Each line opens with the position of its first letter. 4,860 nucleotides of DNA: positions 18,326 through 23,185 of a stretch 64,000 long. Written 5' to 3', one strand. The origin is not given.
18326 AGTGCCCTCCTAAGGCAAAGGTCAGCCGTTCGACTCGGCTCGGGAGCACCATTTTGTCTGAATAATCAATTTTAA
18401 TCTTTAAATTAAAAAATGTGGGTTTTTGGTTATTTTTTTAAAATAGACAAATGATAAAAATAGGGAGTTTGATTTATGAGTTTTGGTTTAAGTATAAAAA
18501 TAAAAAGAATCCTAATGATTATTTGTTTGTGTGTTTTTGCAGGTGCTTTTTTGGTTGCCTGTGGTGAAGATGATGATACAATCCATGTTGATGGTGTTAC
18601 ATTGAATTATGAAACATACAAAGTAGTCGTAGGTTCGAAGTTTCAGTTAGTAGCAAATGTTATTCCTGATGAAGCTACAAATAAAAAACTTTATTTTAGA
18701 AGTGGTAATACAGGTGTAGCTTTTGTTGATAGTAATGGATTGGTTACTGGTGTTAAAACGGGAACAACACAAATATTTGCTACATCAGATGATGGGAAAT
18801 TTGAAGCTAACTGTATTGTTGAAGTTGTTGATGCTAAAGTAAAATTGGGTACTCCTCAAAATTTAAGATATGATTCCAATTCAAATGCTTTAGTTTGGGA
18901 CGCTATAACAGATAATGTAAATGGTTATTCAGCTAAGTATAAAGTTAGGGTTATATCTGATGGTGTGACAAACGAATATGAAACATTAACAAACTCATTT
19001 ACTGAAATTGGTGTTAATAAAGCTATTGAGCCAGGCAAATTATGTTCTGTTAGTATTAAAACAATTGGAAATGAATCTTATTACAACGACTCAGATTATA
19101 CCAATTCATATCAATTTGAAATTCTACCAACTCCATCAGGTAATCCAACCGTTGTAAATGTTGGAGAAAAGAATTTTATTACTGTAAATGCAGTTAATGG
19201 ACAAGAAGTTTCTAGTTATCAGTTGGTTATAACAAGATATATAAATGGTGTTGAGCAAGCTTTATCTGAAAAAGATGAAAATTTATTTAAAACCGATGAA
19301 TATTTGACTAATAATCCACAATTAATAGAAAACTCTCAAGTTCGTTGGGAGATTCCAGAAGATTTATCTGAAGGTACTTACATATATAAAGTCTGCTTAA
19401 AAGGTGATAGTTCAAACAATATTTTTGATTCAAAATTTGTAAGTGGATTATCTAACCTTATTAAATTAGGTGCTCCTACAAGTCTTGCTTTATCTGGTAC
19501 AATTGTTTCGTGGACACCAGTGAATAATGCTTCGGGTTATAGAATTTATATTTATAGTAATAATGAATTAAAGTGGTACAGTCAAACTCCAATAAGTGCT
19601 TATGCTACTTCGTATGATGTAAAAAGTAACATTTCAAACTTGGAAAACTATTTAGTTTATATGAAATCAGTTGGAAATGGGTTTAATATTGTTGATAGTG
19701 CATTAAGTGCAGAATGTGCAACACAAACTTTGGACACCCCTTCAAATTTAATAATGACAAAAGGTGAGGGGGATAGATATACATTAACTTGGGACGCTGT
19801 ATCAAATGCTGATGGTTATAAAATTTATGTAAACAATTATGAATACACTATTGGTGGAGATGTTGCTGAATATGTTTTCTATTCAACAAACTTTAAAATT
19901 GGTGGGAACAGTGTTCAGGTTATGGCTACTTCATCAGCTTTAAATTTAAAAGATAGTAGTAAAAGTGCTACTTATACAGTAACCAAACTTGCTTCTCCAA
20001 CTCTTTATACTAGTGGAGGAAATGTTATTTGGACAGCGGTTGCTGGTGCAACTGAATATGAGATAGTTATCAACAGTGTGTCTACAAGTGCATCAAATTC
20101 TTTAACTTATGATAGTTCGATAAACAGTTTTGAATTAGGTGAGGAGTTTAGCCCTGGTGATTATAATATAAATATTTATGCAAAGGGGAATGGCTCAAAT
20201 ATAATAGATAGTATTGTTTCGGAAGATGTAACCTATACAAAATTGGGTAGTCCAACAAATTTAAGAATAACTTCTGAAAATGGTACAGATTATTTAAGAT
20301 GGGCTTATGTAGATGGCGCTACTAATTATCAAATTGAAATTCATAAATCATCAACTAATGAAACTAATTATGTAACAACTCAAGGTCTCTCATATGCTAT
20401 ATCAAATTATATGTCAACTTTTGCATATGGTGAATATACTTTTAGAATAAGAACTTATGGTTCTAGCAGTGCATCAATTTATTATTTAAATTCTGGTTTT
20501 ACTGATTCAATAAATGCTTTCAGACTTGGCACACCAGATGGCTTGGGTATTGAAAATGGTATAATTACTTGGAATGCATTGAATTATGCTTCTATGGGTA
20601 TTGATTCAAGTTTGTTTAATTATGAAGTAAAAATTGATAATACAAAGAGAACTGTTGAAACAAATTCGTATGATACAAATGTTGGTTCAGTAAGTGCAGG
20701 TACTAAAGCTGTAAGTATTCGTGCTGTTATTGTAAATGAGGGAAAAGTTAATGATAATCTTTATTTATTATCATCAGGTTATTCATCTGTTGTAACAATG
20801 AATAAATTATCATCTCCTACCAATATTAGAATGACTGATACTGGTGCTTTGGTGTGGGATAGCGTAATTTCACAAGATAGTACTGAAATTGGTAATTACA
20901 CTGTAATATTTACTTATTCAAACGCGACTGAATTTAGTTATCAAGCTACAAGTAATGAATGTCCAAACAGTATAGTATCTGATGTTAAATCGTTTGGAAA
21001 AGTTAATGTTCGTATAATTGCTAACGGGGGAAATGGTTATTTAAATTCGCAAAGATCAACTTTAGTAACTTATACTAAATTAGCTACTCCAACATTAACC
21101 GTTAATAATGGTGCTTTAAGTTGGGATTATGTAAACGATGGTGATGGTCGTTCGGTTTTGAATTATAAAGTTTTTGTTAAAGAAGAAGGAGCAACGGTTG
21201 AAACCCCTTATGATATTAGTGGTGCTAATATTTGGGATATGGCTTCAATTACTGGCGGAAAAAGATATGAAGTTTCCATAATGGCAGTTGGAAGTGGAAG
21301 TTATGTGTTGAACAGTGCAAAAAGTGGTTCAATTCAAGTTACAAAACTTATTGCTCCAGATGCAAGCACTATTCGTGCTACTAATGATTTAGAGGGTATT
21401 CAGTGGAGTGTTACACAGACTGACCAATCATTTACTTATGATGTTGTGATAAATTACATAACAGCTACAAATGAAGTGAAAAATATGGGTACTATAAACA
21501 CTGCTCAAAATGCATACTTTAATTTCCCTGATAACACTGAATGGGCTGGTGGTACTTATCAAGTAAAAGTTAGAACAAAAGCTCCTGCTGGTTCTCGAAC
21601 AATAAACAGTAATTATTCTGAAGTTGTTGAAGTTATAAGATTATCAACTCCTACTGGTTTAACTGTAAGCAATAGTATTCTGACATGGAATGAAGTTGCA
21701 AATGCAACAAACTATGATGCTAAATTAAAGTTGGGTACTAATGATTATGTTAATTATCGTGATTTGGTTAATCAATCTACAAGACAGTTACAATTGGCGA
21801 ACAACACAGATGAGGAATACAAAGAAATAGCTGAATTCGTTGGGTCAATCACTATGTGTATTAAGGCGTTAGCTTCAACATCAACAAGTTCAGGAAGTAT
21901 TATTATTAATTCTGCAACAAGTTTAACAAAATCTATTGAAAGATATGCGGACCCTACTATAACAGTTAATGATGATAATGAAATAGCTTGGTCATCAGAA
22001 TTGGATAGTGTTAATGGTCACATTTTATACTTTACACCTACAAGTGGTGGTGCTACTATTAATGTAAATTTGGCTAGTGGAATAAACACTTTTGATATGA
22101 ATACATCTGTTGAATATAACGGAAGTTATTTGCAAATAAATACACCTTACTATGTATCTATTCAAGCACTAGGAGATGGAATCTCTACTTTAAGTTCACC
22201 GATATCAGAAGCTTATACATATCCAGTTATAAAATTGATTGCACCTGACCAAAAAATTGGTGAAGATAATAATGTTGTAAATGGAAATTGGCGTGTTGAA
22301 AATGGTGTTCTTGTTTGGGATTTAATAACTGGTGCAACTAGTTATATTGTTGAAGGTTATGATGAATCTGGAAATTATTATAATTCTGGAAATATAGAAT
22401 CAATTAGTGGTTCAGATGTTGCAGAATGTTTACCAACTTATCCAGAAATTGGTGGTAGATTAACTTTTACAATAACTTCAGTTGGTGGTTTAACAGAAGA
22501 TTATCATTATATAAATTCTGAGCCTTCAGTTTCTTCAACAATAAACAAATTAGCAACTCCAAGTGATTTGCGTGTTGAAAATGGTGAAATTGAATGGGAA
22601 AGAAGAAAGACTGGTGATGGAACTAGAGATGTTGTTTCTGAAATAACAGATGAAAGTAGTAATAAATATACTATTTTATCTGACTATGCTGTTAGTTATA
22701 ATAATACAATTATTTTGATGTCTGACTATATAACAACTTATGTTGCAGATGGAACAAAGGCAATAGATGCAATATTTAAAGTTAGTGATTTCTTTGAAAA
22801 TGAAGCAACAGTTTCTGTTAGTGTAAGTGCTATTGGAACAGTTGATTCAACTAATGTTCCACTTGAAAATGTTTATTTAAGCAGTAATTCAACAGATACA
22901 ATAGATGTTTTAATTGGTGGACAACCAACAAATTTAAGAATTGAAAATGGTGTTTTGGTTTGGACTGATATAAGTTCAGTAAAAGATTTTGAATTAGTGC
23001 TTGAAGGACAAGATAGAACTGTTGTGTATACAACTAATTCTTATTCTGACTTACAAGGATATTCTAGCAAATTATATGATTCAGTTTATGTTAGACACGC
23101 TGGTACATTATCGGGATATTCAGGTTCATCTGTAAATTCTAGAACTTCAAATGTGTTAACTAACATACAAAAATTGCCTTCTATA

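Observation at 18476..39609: Two-gene operon encoding 2,286-aa and 4,746-aa surface proteins built from dozens of diverged FN3-like modules (21 kb, one third of the window)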

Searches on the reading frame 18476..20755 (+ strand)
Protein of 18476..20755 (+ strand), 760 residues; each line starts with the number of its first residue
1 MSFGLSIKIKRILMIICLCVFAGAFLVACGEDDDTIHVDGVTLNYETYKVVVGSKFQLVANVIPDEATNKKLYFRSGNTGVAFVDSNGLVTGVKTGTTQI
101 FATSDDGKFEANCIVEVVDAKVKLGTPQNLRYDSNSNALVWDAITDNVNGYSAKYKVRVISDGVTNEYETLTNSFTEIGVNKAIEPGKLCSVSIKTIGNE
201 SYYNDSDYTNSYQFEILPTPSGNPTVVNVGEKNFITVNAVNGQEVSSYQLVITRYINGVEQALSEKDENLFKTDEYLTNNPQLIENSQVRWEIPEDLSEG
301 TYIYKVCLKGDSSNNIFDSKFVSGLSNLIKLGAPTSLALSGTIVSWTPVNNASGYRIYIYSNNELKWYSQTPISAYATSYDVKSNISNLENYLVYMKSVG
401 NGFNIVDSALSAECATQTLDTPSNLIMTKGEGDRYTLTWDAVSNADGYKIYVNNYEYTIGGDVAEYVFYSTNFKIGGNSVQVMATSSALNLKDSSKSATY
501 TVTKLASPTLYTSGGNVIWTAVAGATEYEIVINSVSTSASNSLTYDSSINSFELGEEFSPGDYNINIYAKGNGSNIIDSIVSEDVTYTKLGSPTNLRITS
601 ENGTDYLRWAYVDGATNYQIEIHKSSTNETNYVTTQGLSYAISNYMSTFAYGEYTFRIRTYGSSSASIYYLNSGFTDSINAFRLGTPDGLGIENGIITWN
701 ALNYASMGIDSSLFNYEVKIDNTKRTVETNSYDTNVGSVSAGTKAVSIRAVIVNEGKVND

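Call 11: search_protein_families(library=pfam, proteins=[window:18476-20755:+], max_evalue=5)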
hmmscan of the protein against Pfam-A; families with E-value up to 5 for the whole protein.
window:18476-20755:+ (760 aa): 7 families
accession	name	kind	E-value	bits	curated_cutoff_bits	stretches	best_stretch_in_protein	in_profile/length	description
PF02368.24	Big_2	-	1.1e-13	51.3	22.8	1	38-115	2-79/79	Bacterial Ig-like domain (group 2)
PF01108.23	Tissue_fac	-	7.9e-07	29.3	27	1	582-665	14-103/107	Tissue factor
PF22359.2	Big-like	-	0.0038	17.9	27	1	81-117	12-46/48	Bacterial Ig-like domain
PF22433.2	MtxA_IG-like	-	0.025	14.9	26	1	436-495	15-75/83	Magnetotaxis protein MtxA, Immunoglobulin-like domain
PF25641.1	Head_fiber_dimeric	-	0.056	13.7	30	1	212-246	2-34/61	Head fiber dimeric protein-like domain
PF00041.27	fn3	-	0.12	13.1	25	1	420-512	1-63/84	Fibronectin type III domain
PF21910.2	GH85_C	-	1.5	9.7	27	0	434-458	18-44/95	GH85 endohexosaminidases, C-terminal domain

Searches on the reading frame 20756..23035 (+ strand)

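Call 11: search_protein_families(library=pfam, proteins=[window:20756-23035:+], max_evalue=5)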
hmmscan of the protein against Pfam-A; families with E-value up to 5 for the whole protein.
window:20756-23035:+ (760 aa): 2 families
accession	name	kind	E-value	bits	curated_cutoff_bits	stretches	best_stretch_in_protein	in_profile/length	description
PF01108.23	Tissue_fac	-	0.0072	16.6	27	1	192-278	16-102/107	Tissue factor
PF00041.27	fn3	-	0.042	14.5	25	2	410-484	18-82/84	Fibronectin type III domain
